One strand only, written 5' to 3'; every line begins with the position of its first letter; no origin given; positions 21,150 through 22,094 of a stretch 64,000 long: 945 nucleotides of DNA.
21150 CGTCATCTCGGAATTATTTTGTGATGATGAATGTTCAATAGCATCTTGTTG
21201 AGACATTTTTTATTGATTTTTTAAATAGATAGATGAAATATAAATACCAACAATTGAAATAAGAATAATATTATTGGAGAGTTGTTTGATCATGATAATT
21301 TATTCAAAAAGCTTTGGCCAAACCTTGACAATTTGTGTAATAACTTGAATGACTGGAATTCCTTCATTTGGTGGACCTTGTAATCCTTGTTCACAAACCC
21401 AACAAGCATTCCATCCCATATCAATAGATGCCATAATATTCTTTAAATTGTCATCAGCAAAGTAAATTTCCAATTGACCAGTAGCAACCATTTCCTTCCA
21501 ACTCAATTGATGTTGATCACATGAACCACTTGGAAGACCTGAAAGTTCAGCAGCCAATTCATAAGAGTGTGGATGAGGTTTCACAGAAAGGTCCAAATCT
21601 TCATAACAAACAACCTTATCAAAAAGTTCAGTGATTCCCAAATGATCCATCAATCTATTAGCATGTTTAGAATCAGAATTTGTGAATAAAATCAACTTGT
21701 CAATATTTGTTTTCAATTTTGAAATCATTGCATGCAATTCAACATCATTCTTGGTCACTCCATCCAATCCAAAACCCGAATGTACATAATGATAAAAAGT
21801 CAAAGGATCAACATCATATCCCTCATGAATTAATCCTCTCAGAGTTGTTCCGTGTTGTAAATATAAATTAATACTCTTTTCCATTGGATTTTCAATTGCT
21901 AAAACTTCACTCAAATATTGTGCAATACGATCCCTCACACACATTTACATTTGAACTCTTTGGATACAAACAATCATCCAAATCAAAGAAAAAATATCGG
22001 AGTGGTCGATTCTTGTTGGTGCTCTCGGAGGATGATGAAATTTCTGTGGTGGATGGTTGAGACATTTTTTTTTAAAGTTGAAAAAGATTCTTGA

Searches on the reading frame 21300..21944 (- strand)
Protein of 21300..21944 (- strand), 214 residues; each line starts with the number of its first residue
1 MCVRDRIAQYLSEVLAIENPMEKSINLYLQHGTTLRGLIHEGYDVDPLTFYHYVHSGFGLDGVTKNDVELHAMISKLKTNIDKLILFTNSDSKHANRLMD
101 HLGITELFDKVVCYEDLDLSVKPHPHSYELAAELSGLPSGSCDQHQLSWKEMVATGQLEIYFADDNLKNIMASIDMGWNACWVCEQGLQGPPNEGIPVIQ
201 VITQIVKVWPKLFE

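Call 58: search_protein_families(library=pfam, proteins=[window:21300-21944:-], max_evalue=0.001)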
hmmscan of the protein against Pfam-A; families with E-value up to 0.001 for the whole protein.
window:21300-21944:- (214 aa): 2 families
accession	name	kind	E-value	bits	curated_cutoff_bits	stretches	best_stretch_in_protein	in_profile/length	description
PF00702.32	Hydrolase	-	5.8e-10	40.3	26.4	1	34-138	67-170/191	haloacid dehalogenase-like hydrolase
PF13419.12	HAD_2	-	6.7e-08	33.3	23.8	1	70-137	84-150/178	Haloacid dehalogenase-like hydrolase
